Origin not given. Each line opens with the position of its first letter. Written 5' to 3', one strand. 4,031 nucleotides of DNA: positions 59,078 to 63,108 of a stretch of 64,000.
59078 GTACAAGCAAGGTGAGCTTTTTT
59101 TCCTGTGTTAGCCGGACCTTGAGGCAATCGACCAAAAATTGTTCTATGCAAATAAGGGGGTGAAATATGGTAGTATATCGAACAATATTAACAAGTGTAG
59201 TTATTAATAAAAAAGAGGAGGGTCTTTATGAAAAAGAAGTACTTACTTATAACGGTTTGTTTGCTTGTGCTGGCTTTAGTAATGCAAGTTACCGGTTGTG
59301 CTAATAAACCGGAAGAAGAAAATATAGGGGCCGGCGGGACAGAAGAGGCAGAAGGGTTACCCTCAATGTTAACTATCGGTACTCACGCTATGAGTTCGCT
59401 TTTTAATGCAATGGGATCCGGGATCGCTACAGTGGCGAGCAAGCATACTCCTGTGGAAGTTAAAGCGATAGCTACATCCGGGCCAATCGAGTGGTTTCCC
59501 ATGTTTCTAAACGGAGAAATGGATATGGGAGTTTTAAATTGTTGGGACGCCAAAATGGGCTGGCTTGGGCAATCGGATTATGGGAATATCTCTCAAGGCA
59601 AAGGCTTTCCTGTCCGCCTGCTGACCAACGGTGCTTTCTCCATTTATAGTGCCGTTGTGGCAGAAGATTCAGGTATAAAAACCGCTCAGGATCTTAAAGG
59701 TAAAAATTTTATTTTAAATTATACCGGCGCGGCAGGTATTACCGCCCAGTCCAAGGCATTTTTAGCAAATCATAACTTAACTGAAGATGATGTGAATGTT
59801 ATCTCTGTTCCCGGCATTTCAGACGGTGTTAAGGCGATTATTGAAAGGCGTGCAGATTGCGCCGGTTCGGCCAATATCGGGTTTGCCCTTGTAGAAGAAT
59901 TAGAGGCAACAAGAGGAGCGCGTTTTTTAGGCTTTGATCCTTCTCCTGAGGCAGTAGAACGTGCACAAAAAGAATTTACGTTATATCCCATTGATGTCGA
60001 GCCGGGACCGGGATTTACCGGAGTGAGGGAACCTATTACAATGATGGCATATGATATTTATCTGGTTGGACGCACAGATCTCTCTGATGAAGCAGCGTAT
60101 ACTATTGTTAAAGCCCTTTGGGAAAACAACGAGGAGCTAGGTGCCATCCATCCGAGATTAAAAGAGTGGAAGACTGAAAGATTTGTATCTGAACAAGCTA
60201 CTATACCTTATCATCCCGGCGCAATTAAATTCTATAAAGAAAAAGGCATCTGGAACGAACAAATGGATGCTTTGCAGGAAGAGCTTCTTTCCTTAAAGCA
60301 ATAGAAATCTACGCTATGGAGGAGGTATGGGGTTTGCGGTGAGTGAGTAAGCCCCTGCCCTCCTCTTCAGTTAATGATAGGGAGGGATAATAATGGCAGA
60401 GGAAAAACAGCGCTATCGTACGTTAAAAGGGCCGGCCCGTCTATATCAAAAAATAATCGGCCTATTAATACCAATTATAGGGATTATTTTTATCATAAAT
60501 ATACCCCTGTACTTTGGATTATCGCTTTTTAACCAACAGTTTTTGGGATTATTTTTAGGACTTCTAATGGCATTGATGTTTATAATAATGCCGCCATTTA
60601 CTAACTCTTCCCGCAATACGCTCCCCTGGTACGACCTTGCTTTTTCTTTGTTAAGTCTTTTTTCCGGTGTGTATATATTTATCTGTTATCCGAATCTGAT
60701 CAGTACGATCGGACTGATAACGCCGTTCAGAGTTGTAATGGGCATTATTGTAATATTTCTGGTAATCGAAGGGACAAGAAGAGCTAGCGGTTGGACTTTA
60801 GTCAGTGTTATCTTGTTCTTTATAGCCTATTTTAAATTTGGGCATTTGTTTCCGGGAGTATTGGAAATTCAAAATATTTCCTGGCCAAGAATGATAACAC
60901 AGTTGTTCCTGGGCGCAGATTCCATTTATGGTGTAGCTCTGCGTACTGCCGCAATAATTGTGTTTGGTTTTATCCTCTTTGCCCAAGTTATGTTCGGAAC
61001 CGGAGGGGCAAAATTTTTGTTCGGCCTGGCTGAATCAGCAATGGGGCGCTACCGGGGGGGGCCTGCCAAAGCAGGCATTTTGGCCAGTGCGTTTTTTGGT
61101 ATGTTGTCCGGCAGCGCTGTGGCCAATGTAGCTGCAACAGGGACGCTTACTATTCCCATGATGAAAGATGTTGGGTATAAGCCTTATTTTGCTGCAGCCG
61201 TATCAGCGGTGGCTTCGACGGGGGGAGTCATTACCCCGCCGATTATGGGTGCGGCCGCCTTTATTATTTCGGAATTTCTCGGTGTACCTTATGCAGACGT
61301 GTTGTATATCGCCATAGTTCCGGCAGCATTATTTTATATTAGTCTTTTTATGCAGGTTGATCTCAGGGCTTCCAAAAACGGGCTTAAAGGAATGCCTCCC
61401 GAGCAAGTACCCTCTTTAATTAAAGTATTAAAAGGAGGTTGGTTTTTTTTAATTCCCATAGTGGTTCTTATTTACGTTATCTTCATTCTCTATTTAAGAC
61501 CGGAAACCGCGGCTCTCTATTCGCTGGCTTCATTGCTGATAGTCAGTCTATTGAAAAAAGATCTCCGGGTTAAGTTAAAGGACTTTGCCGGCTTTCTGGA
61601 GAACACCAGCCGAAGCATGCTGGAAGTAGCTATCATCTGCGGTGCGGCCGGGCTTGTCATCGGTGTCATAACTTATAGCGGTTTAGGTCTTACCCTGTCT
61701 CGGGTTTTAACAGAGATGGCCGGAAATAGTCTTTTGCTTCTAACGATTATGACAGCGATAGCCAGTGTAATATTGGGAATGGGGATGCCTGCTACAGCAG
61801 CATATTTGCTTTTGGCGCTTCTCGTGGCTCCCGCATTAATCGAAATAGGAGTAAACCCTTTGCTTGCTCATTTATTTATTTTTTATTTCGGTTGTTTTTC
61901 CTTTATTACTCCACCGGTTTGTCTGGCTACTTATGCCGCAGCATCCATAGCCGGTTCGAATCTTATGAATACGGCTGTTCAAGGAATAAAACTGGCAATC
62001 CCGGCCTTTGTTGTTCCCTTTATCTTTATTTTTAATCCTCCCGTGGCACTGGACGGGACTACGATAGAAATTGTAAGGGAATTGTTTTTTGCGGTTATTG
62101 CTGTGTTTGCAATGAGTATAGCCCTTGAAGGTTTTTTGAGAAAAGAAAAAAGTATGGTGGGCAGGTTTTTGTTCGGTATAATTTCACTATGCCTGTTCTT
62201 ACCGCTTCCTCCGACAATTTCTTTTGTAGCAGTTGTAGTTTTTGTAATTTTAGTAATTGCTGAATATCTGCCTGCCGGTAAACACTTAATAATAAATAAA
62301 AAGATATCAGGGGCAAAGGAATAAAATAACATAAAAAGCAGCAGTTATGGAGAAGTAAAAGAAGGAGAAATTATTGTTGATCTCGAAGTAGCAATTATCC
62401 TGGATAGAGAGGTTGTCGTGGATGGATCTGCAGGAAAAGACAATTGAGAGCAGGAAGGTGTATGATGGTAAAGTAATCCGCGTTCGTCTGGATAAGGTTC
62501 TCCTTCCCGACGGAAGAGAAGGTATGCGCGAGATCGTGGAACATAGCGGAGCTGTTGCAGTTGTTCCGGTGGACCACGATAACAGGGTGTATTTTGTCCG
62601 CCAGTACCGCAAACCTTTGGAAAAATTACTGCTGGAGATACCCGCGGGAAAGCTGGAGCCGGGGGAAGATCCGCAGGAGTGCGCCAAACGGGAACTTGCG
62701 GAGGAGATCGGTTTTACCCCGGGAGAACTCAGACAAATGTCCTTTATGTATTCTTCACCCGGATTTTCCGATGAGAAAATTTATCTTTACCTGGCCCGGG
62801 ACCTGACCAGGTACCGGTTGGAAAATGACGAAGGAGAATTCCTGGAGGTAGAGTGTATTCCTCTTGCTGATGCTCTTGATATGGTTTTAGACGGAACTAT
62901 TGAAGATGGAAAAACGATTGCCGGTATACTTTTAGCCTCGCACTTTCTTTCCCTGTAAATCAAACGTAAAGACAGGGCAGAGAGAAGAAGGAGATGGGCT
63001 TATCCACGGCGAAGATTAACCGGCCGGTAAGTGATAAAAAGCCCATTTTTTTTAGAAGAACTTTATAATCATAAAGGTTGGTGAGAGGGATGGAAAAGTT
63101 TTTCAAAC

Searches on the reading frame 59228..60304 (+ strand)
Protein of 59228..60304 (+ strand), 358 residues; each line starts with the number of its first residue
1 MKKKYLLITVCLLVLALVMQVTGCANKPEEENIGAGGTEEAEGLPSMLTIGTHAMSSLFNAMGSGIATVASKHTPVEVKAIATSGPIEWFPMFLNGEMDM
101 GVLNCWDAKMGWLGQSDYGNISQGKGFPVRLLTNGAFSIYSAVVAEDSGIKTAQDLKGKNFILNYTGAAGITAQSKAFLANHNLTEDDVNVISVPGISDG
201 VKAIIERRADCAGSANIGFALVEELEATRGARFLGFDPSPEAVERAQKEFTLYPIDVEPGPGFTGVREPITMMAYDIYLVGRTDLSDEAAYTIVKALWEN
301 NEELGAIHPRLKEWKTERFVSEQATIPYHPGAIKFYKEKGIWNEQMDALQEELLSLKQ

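Call 4: search_protein_families(library=pfam, proteins=[window:59228-60304:+])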
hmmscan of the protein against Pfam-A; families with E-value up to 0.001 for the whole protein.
window:59228-60304:+ (358 aa): 3 families
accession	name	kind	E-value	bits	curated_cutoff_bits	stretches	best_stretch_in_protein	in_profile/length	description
PF16868.10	NMT1_3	-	5.6e-39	134.9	27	1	50-340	1-289/289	NMT1-like family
PF09084.16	NMT1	-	6.4e-09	36.5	20.5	1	121-223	55-155/216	NMT1/THI5 like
PF12974.12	Phosphonate-bd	-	0.00022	21.2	27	1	134-222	80-170/242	ABC transporter, phosphonate, periplasmic substrate-binding protein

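Call 6: search_protein_families(library=ncbifam, proteins=[window:59228-60304:+])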
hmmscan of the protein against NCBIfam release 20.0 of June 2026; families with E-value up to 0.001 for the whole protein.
window:59228-60304:+ (358 aa): 1 family
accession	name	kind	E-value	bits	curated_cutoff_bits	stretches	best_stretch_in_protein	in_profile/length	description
TIGR02122.1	TRAP_TAXI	subfamily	7.5e-48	163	84.35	1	1-340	1-320/320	TAXI family TRAP transporter solute-binding subunit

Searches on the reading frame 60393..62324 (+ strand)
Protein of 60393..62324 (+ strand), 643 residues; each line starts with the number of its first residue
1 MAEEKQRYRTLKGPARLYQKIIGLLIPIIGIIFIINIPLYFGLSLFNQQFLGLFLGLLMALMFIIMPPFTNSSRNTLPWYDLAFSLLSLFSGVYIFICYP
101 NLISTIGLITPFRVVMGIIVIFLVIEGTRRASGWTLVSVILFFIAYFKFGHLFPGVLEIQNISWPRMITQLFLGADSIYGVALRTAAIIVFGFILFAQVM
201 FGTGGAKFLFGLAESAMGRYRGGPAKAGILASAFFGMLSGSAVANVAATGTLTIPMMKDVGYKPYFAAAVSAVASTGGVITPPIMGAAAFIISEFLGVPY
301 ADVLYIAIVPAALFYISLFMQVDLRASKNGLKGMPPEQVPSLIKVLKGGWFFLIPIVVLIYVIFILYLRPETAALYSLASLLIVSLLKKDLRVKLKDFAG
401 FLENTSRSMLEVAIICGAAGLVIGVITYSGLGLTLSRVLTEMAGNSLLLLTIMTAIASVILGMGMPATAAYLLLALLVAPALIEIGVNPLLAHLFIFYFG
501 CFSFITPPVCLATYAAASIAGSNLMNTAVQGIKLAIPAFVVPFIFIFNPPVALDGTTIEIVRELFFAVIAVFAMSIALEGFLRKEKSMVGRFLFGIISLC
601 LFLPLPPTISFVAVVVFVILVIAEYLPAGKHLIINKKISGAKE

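Call 4: search_protein_families(library=pfam, proteins=[window:60393-62324:+])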
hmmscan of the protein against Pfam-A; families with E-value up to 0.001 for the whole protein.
window:60393-62324:+ (643 aa): 1 family
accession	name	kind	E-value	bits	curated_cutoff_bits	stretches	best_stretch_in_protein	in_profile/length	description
PF06808.19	DctM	-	1.1e-90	304.8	23.8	1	119-553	1-406/413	Tripartite ATP-independent periplasmic transporter, DctM component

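Call 6: search_protein_families(library=ncbifam, proteins=[window:60393-62324:+])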
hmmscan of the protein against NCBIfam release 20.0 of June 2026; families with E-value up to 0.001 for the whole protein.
window:60393-62324:+ (643 aa): 3 families
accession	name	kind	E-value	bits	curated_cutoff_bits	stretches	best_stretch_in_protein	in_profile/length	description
TIGR02123.1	TRAP_fused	subfamily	1.1e-181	605.7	320.65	1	26-624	5-608/615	TRAP transporter fused permease subunit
TIGR00786.1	dctM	subfamily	2.3e-34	118.8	268.45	1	193-546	46-395/405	TRAP transporter large permease subunit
NF011634.1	PRK15060.1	equivalog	1.5e-15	57.2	800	1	171-549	47-414/425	2,3-diketo-L-gulonate TRAP transporter large permease YiaN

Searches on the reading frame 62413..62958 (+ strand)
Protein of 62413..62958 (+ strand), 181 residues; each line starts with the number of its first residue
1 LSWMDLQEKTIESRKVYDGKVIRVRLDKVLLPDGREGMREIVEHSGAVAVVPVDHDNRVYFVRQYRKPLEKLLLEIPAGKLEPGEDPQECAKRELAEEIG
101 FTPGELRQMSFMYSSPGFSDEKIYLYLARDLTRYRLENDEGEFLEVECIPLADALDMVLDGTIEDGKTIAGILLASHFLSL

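Call 66: search_protein_families(library=pfam, proteins=[window:62413-62958:+])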
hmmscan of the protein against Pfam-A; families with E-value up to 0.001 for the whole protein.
window:62413-62958:+ (181 aa): 1 family
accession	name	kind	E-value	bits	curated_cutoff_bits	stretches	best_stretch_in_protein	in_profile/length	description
PF00293.34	NUDIX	-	3.5e-20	72.8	21.1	1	46-163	4-125/134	NUDIX domain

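Call 83: search_solved_structures(query=window:62413-62955:+, max_evalue=1e-8)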
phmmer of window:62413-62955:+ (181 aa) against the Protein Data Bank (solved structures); distinct sequences matched with E-value up to 1e-8: 26.
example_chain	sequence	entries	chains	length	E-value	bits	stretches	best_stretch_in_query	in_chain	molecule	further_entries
8zr8_A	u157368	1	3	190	2.4e-41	144.8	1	7-172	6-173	Methanol dehydrogenase activator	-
8wv3_A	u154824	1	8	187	5.9e-41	143.5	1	7-172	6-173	ADP-ribose pyrophosphatase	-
9jax_E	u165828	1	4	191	6.3e-41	143.4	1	7-172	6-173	ADP-ribose pyrophosphatase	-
5c7q_A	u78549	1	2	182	1.5e-35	125.9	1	5-179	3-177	NudF protein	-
5c7t_A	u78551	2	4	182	4e-35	124.5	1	5-179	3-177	NudF protein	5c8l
1v8i_A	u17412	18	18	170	1.8e-27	99.6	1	15-178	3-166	ADP-ribose pyrophosphatase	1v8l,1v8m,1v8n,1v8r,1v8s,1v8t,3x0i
1v8v_A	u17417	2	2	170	4.5e-27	98.3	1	15-178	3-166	ADP-ribose pyrophosphatase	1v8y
1v8u_A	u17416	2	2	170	4.5e-27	98.3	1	15-178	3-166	ADP-ribose pyrophosphatase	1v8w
1mk1_A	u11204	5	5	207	7.1e-26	94.4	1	9-177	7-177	ADPR pyrophosphatase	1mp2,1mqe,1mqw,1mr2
5i8u_G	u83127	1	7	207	1.3e-25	93.6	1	9-177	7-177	ADP-ribose pyrophosphatase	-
2yvm_A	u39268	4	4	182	1.3e-17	67.4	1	44-175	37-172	MutT/nudix family protein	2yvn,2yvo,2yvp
1vhg_A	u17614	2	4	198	5e-15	59.1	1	44-179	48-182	ADP compounds hydrolase nudE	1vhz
2w4e_A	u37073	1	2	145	2.5e-14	56.8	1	47-168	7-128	MUTT/NUDIX FAMILY PROTEIN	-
3o6z_A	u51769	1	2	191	6.2e-13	52.3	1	71-171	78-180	GDP-mannose pyrophosphatase nudK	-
3o52_A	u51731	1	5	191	8.1e-13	51.9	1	71-171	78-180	GDP-mannose pyrophosphatase nudK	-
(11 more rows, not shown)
